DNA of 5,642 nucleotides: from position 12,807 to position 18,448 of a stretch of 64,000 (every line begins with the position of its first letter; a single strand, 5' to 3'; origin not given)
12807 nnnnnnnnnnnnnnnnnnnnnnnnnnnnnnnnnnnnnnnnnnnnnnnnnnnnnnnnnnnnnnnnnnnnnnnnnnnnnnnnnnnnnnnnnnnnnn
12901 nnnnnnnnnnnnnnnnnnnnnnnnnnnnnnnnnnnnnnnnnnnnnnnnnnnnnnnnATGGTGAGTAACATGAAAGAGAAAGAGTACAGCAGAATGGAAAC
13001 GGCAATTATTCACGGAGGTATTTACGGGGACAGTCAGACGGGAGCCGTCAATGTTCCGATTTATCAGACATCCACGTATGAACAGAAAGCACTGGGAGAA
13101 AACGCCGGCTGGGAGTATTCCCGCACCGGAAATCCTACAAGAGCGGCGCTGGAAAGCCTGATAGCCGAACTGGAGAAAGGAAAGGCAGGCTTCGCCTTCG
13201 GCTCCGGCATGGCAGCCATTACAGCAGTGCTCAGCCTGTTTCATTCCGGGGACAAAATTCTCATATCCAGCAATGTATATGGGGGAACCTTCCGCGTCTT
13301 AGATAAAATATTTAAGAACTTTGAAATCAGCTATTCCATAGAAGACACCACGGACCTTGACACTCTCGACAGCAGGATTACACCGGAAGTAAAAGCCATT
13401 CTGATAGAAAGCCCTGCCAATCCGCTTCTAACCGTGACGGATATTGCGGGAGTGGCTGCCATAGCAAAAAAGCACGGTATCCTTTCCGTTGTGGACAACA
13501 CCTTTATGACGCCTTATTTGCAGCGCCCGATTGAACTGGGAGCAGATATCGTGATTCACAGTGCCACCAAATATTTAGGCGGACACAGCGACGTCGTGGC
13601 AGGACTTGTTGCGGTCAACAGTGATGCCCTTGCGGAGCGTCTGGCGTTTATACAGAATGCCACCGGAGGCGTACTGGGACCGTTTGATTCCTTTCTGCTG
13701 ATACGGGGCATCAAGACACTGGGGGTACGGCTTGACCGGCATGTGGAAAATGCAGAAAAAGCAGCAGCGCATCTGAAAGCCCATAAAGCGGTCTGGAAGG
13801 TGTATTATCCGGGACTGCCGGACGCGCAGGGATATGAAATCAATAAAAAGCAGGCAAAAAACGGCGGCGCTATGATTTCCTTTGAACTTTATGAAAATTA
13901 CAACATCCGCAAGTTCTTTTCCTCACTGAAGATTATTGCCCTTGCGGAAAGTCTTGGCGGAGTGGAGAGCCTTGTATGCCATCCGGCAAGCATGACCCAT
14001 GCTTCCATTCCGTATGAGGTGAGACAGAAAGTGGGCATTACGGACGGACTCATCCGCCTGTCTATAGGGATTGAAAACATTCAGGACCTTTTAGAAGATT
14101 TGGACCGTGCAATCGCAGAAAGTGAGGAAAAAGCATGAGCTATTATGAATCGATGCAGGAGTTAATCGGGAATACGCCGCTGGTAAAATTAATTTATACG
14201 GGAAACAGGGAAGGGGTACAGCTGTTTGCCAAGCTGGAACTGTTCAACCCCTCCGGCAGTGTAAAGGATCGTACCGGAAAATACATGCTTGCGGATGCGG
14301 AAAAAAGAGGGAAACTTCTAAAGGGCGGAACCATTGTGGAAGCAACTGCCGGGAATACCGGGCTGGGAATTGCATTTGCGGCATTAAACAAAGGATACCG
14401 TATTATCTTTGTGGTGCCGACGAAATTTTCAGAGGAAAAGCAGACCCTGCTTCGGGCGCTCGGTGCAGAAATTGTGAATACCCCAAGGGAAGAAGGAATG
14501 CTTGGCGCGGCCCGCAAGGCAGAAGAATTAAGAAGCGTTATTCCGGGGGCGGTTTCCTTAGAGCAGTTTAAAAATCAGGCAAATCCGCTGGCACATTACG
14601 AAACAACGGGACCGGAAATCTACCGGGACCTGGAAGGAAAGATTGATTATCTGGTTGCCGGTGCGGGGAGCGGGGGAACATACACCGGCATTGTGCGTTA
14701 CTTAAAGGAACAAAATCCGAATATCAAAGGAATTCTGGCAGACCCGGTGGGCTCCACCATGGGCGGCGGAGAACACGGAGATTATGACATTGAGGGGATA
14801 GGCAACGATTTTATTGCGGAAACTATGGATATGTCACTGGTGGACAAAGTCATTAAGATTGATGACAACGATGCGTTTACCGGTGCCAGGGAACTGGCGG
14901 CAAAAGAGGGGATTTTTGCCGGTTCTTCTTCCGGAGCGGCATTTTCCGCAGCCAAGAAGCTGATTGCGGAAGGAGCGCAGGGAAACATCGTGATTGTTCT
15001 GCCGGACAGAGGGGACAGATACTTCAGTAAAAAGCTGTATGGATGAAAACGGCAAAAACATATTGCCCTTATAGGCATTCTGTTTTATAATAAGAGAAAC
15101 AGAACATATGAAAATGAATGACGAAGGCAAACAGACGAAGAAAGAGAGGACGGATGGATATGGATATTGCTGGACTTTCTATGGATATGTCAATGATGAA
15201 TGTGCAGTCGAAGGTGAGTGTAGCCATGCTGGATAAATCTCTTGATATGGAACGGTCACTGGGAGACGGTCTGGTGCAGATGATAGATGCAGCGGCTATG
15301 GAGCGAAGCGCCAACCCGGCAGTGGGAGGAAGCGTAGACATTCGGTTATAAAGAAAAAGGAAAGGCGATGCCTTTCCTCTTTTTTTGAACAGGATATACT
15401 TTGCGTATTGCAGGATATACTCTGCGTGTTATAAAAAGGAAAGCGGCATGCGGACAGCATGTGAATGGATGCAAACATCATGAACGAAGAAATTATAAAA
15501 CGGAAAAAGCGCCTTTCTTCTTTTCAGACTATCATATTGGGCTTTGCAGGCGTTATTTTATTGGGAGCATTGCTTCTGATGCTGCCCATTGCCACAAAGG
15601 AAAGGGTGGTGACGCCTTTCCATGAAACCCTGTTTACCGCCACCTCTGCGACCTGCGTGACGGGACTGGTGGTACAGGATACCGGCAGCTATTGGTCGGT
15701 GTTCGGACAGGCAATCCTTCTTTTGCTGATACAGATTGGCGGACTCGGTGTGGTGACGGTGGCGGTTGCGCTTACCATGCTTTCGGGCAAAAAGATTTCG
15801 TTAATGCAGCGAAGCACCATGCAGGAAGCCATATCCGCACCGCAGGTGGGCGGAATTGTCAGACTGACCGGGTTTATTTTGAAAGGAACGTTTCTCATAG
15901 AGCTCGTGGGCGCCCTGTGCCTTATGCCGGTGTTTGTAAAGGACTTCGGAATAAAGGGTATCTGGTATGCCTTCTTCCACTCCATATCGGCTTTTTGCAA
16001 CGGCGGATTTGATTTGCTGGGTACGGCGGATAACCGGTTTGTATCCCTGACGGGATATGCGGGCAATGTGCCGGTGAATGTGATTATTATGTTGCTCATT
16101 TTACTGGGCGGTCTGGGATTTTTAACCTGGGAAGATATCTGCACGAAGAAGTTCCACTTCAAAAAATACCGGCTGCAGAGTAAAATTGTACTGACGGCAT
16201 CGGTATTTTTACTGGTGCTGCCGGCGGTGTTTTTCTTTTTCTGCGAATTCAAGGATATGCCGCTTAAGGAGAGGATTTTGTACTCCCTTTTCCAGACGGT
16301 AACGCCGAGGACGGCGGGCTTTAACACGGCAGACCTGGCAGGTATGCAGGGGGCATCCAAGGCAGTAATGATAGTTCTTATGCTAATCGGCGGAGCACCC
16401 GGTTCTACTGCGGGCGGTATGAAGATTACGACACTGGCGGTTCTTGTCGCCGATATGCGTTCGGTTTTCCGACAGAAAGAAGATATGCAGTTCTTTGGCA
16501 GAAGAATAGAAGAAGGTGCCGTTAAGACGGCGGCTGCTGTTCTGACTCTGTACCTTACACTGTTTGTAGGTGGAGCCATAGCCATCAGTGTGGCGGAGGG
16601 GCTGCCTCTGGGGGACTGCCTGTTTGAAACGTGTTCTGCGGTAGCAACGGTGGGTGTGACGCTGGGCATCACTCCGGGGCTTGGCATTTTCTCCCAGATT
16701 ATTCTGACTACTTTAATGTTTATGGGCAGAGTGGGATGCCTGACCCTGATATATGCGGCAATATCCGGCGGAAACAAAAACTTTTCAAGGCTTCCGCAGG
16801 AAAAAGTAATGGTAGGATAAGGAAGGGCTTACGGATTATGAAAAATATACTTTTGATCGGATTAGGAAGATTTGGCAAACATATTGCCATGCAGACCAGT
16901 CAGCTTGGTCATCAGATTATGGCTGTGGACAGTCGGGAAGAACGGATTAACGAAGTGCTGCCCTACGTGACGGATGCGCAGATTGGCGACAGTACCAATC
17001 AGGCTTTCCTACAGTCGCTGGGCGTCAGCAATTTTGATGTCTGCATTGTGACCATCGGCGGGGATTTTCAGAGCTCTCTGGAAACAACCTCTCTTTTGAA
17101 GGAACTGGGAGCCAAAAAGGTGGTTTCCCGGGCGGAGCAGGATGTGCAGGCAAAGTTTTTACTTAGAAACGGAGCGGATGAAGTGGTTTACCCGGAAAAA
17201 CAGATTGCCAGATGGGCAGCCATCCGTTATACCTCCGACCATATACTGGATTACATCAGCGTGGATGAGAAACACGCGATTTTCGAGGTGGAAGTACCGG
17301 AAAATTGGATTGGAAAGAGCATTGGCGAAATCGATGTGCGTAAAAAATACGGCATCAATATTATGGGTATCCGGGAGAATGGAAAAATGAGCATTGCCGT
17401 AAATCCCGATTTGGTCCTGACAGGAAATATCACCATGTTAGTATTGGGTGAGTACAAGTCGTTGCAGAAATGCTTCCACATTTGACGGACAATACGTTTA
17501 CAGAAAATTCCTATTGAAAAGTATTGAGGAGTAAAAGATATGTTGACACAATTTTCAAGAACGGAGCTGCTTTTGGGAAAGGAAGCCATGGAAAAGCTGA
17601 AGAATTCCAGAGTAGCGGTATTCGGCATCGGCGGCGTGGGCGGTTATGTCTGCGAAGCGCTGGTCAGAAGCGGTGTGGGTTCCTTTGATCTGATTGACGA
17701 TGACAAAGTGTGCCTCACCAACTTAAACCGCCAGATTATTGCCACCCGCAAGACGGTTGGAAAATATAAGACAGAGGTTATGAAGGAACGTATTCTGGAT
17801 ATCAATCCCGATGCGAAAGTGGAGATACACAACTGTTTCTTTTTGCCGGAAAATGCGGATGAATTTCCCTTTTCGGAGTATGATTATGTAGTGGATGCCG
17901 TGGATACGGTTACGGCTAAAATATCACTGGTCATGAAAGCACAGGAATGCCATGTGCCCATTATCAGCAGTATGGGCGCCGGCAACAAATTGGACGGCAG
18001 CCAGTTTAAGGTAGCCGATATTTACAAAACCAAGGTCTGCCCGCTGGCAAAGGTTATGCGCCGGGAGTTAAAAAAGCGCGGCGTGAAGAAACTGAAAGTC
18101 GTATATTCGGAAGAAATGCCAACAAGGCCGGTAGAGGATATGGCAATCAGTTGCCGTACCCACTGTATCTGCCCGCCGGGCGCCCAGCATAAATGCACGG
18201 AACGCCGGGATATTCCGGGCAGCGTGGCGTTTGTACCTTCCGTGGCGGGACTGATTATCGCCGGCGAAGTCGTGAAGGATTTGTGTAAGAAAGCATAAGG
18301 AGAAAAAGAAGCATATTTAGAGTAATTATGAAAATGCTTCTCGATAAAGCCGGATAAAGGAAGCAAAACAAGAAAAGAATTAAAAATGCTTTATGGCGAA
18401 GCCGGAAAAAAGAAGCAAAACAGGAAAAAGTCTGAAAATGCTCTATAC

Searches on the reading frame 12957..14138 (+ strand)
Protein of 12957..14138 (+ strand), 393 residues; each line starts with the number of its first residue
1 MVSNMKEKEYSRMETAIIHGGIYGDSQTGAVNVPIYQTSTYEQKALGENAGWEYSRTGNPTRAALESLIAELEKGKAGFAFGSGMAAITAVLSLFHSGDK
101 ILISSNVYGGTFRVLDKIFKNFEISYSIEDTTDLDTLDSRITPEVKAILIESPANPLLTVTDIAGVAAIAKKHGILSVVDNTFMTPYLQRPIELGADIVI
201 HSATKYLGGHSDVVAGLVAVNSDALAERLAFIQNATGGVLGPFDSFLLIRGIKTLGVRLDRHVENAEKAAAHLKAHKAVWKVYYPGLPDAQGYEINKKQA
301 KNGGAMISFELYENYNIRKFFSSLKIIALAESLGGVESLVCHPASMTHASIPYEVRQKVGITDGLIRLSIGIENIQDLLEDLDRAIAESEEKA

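Call 6: search_protein_families(library=pfam, proteins=[window:12957-14138:+], max_evalue=0.001)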
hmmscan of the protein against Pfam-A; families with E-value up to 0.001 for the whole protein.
window:12957-14138:+ (393 aa): 4 families
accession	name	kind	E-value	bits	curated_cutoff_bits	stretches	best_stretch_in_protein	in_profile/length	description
PF01053.26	Cys_Met_Meta_PP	-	1.2e-150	501.7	27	1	14-386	1-380/381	Cys/Met metabolism PLP-dependent enzyme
PF00266.25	Aminotran_5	-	1.8e-07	30.9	21.5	1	59-208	46-204/371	Aminotransferase class-V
PF00155.27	Aminotran_1_2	-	3.2e-07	30.3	19.7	1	49-185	30-190/361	Aminotransferase class I and II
PF02347.22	GDC-P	-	1.3e-05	24.7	26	1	97-205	153-258/429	Glycine cleavage system P-protein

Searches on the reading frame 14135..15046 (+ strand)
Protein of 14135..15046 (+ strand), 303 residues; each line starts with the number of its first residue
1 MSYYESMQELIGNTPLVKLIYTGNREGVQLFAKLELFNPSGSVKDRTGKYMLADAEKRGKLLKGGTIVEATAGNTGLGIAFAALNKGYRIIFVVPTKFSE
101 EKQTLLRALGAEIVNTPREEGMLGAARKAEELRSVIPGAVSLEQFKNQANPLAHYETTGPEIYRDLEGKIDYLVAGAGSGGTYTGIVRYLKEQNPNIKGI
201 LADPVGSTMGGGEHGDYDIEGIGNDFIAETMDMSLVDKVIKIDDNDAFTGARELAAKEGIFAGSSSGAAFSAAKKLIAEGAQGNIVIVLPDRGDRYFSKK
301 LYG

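Call 6: search_protein_families(library=pfam, proteins=[window:14135-15046:+], max_evalue=0.001)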
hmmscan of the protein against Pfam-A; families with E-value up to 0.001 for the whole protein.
window:14135-15046:+ (303 aa): 1 family
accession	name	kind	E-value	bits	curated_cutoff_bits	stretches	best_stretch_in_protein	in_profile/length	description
PF00291.31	PALP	-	1.5e-71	241.6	35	1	9-291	3-295/295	Pyridoxal-phosphate dependent enzyme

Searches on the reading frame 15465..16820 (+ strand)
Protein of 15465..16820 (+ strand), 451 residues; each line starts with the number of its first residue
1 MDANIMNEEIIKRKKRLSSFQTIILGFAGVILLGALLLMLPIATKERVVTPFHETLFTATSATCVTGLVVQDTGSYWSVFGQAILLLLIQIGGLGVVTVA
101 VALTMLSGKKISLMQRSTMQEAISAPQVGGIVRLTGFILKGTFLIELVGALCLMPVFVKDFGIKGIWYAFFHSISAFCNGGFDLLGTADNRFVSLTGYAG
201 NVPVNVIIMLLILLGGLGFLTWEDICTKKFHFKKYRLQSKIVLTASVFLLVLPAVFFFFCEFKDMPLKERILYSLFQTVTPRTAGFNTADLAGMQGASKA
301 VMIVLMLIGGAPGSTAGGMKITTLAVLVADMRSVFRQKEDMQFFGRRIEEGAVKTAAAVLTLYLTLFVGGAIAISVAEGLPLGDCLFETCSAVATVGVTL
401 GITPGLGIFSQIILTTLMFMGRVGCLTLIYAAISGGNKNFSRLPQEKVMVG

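Call 6: search_protein_families(library=pfam, proteins=[window:15465-16820:+], max_evalue=0.001)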
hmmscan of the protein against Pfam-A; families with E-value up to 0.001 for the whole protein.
window:15465-16820:+ (451 aa): 1 family
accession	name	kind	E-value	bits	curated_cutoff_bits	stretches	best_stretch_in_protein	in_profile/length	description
PF02386.22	TrkH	-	1.7e-53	182.3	27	1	49-433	60-491/502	Cation transport protein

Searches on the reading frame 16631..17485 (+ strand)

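Call 6: search_protein_families(library=pfam, proteins=[window:16631-17485:+], max_evalue=0.001)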
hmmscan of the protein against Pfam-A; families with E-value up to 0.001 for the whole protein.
window:16631-17485:+ (284 aa): 3 families
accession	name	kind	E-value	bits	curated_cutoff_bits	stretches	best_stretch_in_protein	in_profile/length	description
PF02254.24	TrkA_N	-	2.9e-24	86.1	23.8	1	73-188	1-116/116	TrkA-N domain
PF02080.26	TrkA_C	-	6.8e-10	39.2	27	1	218-277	2-62/71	TrkA-C domain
PF00107.32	ADH_zinc_N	-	0.00036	20.9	31.8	0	154-207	8-64/129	Zinc-binding dehydrogenase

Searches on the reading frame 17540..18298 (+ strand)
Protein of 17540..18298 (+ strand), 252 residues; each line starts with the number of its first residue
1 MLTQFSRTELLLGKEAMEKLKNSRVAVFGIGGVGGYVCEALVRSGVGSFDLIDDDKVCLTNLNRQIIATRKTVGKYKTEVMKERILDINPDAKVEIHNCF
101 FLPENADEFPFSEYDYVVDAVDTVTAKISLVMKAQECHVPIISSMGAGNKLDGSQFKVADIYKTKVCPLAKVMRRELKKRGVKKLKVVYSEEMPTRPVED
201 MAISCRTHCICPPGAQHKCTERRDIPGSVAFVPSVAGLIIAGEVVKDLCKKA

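Call 6: search_protein_families(library=pfam, proteins=[window:17540-18298:+], max_evalue=0.001)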
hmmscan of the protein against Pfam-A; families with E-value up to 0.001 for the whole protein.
window:17540-18298:+ (252 aa): 1 family
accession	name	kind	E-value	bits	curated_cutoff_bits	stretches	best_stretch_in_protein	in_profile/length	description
PF00899.27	ThiF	-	2.2e-41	142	28.1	1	11-250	9-204/238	ThiF family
